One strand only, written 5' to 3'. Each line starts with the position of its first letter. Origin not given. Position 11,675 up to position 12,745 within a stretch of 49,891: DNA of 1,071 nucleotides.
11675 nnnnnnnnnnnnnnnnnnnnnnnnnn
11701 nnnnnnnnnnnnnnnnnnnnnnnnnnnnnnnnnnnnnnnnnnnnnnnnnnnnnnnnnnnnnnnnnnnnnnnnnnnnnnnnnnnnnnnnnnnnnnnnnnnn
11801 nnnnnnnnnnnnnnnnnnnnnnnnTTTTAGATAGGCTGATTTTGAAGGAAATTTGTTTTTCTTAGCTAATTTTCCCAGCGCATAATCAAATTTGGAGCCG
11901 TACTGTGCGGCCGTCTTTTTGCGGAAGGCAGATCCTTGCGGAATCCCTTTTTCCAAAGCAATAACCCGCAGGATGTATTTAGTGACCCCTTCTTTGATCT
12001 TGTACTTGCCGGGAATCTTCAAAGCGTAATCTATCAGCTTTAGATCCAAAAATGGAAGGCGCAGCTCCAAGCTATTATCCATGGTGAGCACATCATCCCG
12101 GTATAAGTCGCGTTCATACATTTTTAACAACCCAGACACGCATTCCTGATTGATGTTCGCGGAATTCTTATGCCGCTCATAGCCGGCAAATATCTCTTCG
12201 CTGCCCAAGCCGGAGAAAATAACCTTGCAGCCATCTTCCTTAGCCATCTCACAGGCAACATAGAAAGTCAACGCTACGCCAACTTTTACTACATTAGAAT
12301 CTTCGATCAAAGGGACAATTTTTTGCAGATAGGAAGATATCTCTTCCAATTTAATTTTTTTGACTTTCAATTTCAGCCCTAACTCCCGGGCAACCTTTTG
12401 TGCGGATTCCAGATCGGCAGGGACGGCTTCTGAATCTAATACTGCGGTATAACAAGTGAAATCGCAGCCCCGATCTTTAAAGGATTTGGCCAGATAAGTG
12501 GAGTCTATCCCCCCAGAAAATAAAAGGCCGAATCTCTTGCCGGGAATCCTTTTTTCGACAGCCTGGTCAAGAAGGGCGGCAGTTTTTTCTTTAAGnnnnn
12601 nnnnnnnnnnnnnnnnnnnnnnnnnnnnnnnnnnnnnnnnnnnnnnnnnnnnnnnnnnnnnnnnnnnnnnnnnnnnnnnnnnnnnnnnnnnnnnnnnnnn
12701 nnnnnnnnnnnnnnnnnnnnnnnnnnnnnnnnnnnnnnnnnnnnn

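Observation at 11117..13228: Fusion of glutamine-dependent asparagine synthetase with a Dph6/MJ0570-type ATP-binding domain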

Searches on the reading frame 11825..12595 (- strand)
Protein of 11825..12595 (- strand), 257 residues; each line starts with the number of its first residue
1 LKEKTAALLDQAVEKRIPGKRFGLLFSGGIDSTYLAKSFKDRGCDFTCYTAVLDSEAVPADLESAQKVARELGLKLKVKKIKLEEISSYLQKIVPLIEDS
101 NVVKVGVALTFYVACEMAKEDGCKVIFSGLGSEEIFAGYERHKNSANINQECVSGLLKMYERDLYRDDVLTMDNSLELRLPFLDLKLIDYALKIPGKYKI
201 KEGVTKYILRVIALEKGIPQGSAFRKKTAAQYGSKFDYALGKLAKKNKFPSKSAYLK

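Call 32: find_related_loci(query=A2, collection=genome_contigs, flank=4000)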
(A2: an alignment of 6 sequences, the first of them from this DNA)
Query A2 (257 aa) in genome_contigs; peptide patterns used: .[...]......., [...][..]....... (x = any residue, [..] = any of these).
599 stretches matched a pattern (row limit reached: there are more); 259 encode a relative of the query (tblastn E <= 1e-3); the best 80 are kept; 80 distinct loci.
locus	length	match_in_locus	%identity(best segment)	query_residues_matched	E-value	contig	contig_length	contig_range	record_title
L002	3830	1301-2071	85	1-257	3e-152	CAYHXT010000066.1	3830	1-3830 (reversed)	MAG TPA_asm: uncultured Methanosarcinales archaeon isolate ERP119705_co16_404 genome assembly, contig: NODE_18944_length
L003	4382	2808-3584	85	1-257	4e-148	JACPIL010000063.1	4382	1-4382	MAG: Candidatus Woesearchaeota archaeon isolate NC_groundwater_439_Ag_B-0.1um_39_9 GD18-4_B1_scaffold_1164342, whole gen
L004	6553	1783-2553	84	1-257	8e-142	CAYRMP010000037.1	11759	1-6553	MAG TPA_asm: uncultured Methanosarcinales archaeon isolate binchicken_co38_613 genome assembly, contig: NODE_11573_lengt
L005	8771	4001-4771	87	1-257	4e-139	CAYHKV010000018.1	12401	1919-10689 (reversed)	MAG TPA_asm: uncultured Methanosarcinales archaeon isolate ERP119705_co13_634 genome assembly, contig: NODE_6440_length_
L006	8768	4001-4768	79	2-257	3e-137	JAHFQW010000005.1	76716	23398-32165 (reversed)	MAG: archaeon isolate nzgw56 NODE_167_length_76717_cov_4.635255, whole genome shotgun sequence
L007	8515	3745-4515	86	1-257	4e-137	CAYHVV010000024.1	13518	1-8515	MAG TPA_asm: uncultured Methanosarcinales archaeon isolate ERP119705_co15_611 genome assembly, contig: NODE_5117_length_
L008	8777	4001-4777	86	1-257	2e-136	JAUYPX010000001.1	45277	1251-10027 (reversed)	MAG: Nanoarchaeota archaeon isolate C4_metabat.bin.63 C4_k141_536453, whole genome shotgun sequence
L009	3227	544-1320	84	1-257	2e-138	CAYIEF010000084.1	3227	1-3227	MAG TPA_asm: uncultured Methanosarcinales archaeon isolate ERP119705_co19_172 genome assembly, contig: NODE_56432_length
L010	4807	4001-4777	82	1-257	1e-132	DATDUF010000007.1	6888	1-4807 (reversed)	MAG TPA_asm: Candidatus Nanoarchaeia archaeon isolate SMAG_U8050 k141_1844926, whole genome shotgun sequence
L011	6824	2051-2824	78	1-257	3e-132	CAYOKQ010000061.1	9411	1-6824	MAG TPA_asm: uncultured Methanosarcinales archaeon isolate binchicken_co125_1105 genome assembly, contig: NODE_14883_len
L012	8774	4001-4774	81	1-257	6e-132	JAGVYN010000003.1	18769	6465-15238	Candidatus Woesearchaeota archaeon isolate RIFOXYD1_FULL_40_14 rifoxyd1_full_scaffold_1272, whole genome shotgun sequenc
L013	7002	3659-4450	83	1-257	3e-131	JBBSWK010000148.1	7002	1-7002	MAG: Nanoarchaeota archaeon isolate H51-bin025_1 H51_bin025_1_000000000152, whole genome shotgun sequence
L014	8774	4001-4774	77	1-257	4e-130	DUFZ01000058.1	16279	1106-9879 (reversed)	MAG TPA_asm: Candidatus Woesearchaeota archaeon isolate UBA10194 contig_21547, whole genome shotgun sequence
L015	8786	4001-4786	73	1-257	1e-128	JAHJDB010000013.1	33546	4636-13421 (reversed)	MAG: Nanoarchaeota archaeon isolate Modern_marine.mb.327 Modern_marine.mb.327_k141_322648, whole genome shotgun sequence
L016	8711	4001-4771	76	1-257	5e-128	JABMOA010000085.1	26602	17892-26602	MAG: Candidatus Woesearchaeota archaeon isolate bin.502 k141_3972170, whole genome shotgun sequence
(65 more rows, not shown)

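Call 35: search_solved_structures(query=A1, max_evalue=0.01, show_alignments=5)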
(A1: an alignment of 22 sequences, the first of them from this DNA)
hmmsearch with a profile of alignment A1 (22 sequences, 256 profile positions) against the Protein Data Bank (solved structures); distinct sequences matched with E-value up to 0.01: 25.
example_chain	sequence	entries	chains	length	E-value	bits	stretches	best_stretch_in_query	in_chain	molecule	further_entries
1ct9_A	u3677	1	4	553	2.5e-44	154.9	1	2-228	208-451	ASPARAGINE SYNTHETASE B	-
8sue_A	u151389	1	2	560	8.1e-41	143.4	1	2-229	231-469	Asparagine synthetase [glutamine-hydrolyzing]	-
6gq3_A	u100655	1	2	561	8.2e-41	143.4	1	2-229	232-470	Asparagine synthetase [glutamine-hydrolyzing]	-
9b6c_A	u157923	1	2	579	8.7e-41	143.3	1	2-229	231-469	Asparagine synthetase [glutamine-hydrolyzing]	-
1q15_A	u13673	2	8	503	2.2e-23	86.3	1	11-243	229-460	CarA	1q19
7ylz_A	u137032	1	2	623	2.5e-14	56.6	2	4-183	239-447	hydroxyamidotransferase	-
1jgt_A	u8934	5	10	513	8.2e-14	54.9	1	4-247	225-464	BETA-LACTAM SYNTHETASE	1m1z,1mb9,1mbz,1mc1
3k32_A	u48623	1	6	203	6.8e-09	38.8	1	23-94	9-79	Uncharacterized protein MJ0690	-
8cnz_A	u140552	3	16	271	4.7e-05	26.2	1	18-82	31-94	NAD_synthase domain-containing protein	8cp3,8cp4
3p52_A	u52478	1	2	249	6e-05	25.9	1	3-82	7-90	NH(3)-dependent NAD(+) synthetase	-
2nz2_A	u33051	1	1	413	8.5e-05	25.4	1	22-86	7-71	Argininosuccinate synthase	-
2vxo_A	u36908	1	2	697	0.00053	22.8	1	10-80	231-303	GMP SYNTHASE [GLUTAMINE-HYDROLYZING]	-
2e18_A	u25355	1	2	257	0.00068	22.4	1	17-81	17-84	NH(3)-dependent NAD(+) synthetase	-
3vrh_A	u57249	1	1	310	0.0007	22.4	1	15-82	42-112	Putative uncharacterized protein PH0300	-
5mko_A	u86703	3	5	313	0.00071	22.4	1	15-82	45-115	TtuA PH0300 | PH0300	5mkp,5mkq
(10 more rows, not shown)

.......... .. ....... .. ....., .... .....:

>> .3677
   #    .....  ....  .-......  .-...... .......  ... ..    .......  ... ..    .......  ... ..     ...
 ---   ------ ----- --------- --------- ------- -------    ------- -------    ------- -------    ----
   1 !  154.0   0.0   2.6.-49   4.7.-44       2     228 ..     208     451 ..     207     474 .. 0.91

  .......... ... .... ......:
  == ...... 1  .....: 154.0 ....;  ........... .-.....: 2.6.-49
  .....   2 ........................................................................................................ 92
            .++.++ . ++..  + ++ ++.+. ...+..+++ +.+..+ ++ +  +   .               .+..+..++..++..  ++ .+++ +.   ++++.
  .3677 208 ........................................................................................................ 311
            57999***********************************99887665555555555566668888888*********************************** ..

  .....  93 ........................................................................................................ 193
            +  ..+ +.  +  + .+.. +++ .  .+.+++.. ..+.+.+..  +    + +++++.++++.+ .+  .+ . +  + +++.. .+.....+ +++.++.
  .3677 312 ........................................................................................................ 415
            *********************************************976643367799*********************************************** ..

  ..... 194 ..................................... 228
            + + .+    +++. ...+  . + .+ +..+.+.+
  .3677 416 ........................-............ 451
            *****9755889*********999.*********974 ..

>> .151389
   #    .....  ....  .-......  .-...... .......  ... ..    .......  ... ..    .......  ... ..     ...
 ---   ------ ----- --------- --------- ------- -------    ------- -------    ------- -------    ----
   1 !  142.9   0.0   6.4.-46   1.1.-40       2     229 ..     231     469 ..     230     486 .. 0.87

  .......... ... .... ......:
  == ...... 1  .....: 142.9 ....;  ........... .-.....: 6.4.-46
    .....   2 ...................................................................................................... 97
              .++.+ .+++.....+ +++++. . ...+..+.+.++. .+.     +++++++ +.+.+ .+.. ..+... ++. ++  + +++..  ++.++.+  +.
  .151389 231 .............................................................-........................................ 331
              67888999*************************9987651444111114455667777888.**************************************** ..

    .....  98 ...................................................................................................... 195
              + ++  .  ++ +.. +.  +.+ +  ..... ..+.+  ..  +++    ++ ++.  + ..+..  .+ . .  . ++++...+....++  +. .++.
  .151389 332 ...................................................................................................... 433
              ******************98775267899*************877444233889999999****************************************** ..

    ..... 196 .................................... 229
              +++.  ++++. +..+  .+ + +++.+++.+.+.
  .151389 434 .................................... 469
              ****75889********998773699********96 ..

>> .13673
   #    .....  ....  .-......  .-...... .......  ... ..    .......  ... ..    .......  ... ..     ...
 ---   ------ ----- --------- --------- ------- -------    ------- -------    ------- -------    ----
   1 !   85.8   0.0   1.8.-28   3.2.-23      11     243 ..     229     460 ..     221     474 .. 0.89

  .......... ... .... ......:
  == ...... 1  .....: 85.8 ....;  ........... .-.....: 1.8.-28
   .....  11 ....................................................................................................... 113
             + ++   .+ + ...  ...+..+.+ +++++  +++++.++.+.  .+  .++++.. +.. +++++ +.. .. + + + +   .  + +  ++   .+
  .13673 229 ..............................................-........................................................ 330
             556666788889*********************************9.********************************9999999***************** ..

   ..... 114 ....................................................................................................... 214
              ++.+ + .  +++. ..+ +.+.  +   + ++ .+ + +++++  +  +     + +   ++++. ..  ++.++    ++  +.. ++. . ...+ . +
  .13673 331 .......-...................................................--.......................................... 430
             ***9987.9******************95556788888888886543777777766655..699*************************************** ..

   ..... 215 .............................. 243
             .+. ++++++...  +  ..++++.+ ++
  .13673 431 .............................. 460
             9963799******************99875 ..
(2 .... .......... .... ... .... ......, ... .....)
